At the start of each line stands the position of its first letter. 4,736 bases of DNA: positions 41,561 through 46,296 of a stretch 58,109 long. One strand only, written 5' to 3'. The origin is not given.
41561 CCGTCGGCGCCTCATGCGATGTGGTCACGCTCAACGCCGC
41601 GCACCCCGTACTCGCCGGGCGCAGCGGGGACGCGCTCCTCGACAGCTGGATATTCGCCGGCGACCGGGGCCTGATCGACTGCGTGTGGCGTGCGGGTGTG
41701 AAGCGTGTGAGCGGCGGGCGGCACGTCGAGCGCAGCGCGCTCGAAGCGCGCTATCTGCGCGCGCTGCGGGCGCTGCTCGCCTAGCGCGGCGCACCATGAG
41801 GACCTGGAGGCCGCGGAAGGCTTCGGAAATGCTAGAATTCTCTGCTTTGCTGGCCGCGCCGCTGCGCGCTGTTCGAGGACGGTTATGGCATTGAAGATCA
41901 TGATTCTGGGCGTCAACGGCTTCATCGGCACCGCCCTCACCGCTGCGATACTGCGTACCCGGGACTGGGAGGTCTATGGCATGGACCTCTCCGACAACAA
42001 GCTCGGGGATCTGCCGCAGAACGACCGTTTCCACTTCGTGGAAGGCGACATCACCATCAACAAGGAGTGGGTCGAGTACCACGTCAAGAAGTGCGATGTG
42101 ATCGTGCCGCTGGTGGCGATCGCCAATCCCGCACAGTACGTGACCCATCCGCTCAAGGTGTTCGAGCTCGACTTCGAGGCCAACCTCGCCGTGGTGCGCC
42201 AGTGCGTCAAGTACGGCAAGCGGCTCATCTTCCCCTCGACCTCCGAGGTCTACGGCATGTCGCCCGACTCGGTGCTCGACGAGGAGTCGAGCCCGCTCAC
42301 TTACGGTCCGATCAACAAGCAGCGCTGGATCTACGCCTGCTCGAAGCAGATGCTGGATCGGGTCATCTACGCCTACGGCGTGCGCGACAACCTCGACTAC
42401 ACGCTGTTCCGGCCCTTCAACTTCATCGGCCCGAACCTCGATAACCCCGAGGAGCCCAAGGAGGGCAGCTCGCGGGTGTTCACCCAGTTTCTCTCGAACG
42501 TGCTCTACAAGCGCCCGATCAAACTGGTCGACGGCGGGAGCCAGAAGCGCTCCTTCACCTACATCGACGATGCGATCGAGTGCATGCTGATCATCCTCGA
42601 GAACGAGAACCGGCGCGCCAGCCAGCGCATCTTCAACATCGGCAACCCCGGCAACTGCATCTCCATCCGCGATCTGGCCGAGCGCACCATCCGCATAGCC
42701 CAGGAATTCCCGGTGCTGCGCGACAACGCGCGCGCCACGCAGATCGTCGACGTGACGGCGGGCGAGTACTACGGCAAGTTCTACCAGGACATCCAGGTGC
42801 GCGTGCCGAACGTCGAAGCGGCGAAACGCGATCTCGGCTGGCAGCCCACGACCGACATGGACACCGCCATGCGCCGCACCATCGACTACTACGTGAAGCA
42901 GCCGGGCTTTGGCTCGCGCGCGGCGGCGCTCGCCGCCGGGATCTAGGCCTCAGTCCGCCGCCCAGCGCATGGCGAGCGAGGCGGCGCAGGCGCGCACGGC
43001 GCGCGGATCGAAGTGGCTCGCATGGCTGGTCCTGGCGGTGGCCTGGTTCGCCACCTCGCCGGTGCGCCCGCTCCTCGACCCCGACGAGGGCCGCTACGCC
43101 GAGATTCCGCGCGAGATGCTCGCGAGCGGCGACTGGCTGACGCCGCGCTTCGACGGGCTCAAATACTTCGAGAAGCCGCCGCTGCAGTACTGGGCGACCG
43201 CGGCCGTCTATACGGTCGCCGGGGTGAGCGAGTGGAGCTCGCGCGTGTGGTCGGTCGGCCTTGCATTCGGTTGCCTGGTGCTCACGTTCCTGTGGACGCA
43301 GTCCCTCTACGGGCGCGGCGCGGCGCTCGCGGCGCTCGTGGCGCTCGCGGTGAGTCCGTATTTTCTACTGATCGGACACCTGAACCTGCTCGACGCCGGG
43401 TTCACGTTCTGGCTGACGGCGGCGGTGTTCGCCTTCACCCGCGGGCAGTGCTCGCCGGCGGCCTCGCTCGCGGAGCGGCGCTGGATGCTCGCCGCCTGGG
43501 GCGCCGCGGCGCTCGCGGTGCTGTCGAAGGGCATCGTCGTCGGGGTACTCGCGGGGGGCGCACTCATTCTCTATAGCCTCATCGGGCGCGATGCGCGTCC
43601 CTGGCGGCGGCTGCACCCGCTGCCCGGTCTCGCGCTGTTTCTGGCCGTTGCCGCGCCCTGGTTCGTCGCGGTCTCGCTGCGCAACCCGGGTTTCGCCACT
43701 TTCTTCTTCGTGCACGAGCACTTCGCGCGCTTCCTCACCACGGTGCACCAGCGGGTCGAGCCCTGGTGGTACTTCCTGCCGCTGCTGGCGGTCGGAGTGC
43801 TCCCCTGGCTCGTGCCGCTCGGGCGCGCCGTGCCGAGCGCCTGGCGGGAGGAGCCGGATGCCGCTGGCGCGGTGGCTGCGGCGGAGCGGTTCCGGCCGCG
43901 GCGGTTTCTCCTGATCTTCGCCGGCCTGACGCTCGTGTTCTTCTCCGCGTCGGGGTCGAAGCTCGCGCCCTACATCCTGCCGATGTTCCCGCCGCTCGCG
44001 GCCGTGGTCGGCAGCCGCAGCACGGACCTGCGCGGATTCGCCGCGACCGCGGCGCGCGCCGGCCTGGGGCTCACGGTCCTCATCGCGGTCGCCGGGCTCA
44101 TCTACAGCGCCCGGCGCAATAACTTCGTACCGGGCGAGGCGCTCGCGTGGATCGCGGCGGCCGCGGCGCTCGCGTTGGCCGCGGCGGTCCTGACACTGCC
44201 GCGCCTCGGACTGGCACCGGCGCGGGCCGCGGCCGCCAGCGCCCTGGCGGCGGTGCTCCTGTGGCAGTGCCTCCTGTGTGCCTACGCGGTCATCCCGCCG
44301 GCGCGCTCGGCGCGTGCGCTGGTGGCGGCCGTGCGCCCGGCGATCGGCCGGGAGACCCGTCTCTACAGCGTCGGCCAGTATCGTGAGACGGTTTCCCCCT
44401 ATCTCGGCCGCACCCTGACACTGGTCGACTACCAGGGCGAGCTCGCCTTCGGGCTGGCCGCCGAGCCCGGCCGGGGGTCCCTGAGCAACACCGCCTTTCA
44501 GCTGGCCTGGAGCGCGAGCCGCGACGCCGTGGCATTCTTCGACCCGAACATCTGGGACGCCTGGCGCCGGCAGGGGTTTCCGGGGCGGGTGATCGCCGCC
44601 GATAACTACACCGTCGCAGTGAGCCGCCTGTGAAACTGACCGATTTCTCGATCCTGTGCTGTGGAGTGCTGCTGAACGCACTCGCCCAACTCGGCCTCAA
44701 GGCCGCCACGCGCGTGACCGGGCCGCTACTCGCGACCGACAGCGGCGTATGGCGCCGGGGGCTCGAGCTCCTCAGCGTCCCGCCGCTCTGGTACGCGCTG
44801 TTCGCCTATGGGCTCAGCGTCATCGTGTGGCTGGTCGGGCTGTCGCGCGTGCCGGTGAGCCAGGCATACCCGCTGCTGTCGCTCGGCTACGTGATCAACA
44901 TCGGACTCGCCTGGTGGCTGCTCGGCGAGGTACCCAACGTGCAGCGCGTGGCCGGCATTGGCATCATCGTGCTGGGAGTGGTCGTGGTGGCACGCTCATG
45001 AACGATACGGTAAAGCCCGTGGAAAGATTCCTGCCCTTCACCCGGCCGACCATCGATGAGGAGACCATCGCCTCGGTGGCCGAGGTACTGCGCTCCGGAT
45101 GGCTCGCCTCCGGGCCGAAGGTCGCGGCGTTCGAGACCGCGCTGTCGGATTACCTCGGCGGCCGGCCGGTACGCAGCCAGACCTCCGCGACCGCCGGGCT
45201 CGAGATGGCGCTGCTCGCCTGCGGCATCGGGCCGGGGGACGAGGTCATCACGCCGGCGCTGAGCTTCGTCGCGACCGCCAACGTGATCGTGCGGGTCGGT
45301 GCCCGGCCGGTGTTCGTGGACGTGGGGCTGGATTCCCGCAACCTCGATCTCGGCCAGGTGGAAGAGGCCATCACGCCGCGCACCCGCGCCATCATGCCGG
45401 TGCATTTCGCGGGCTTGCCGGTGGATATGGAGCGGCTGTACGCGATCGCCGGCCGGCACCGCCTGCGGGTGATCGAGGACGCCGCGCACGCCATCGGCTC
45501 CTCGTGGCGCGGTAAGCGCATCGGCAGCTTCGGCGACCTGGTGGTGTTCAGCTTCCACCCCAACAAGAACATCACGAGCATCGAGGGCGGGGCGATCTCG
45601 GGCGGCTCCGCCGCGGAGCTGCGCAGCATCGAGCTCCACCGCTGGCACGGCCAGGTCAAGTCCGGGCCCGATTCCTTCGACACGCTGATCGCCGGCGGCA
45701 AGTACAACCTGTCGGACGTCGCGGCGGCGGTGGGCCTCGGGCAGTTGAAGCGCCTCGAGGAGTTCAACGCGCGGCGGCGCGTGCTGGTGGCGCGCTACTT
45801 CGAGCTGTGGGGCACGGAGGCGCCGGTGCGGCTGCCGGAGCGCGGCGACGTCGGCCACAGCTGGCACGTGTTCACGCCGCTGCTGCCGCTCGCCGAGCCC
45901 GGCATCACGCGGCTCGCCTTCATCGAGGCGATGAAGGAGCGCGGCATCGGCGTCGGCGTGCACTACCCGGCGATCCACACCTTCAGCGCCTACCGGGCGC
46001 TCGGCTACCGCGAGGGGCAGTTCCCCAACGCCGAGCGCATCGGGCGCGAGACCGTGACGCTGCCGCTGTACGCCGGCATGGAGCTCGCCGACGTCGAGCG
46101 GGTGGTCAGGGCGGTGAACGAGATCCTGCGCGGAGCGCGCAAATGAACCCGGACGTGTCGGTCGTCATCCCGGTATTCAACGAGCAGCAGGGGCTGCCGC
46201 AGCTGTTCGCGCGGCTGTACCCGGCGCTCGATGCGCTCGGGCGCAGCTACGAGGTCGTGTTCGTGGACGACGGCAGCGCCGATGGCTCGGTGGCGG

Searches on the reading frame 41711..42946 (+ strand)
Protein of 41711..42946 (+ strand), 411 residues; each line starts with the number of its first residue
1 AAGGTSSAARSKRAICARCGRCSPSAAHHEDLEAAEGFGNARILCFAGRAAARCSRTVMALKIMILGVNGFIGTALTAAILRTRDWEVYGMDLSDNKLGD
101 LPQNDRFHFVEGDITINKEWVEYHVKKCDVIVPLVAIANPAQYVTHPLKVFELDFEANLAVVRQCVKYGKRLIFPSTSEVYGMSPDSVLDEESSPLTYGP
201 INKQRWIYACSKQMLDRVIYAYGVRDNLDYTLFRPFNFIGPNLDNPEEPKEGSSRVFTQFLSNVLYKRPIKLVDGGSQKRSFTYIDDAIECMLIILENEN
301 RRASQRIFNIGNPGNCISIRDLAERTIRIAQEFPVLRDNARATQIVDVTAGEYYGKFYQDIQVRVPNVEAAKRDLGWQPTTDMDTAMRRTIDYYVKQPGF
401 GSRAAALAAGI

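Call 87: search_protein_families(library=ncbifam, proteins=[window:41711-42946:+], max_evalue=1e-15)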
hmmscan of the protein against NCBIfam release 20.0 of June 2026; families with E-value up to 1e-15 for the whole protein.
window:41711-42946:+ (411 aa): 6 families
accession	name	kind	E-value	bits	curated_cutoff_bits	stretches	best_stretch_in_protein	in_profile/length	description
NF008872.0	PRK11908.1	equivalog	2.8e-168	559.4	294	1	61-396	2-337/349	bifunctional UDP-4-keto-pentose/UDP-xylose synthase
NF005998.1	PRK08125.1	equivalog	1e-136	456.9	777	1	59-394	314-649/649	bifunctional UDP-4-amino-4-deoxy-L-arabinose formyltransferase/UDP-glucuronic acid oxidase ArnA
TIGR01181.1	dTDP_gluc_dehyt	equivalog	2.4e-20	72.9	365.1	1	62-397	1-314/321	dTDP-glucose 4,6-dehydratase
TIGR02197.1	heptose_epim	equivalog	5.9e-20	71.7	274.6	1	63-331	1-261/316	ADP-glyceromanno-heptose 6-epimerase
TIGR01179.1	galE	equivalog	1.1e-18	67.2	262.3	1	62-393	1-324/332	UDP-glucose 4-epimerase GalE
TIGR04180.1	EDH_00030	hypoth_equivalog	9.9e-17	60.9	475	1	63-341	1-268/297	NAD-dependent 4,6-dehydratase LegB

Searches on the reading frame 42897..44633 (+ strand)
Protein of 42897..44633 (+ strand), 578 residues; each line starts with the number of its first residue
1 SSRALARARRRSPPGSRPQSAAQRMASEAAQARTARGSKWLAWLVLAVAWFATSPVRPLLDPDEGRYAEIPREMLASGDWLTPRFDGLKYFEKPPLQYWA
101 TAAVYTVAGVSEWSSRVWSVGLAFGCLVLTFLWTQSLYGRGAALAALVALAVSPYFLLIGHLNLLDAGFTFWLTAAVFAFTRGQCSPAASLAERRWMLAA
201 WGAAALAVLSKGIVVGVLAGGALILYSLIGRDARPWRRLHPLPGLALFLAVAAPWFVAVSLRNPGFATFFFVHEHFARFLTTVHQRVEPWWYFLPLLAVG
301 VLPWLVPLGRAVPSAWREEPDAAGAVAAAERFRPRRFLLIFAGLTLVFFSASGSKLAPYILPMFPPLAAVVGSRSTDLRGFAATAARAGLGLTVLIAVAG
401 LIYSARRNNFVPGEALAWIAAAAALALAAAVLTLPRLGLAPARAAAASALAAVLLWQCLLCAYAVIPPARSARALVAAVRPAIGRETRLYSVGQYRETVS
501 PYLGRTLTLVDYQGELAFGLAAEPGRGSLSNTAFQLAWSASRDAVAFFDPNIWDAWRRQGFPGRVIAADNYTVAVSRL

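Call 87: search_protein_families(library=ncbifam, proteins=[window:42897-44633:+], max_evalue=1e-15)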
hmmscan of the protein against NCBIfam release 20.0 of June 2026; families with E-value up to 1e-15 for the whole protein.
window:42897-44633:+ (578 aa): 1 family
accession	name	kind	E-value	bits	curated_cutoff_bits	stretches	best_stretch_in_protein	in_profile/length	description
NF009784.2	PRK13279.1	equivalog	2.3e-58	198.1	567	1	42-522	10-489/539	lipid IV(A) 4-amino-4-deoxy-L-arabinosyltransferase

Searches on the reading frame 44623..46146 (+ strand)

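Call 87: search_protein_families(library=ncbifam, proteins=[window:44623-46146:+], max_evalue=1e-15)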
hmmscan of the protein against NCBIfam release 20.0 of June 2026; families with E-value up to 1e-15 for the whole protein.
window:44623-46146:+ (507 aa): 7 families
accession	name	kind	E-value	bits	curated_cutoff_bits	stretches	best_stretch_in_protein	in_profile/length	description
NF008658.2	PRK11658.1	equivalog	2e-99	332.8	631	1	134-502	2-377/379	UDP-4-amino-4-deoxy-L-arabinose aminotransferase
TIGR03588.1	PseC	equivalog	2.5e-95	319.6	423.5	1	136-502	1-380/380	UDP-4-amino-4,6-dideoxy-N-acetyl-beta-L-altrosamine transaminase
NF008687.0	PRK11706.1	equivalog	1.5e-69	234.5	375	1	137-501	2-373/375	dTDP-4-amino-4,6-dideoxygalactose transaminase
TIGR04181.1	NHT_00031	hypoth_equivalog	3.2e-58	197.3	420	1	138-481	2-357/359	LegC family aminotransferase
TIGR02379.1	ECA_wecE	subfamily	4.1e-55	187.1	434.85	1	137-502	2-375/376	dTDP-4-amino-4,6-dideoxy-D-glucose transaminase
TIGR04427.1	PLP_DesI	equivalog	1.5e-50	172.5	650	1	150-498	36-379/390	dTDP-4-dehydro-6-deoxyglucose aminotransferase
NF011936.0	PRK15407.1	equivalog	2.3e-47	161.7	423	1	132-333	32-241/440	lipopolysaccharide biosynthesis protein RfbH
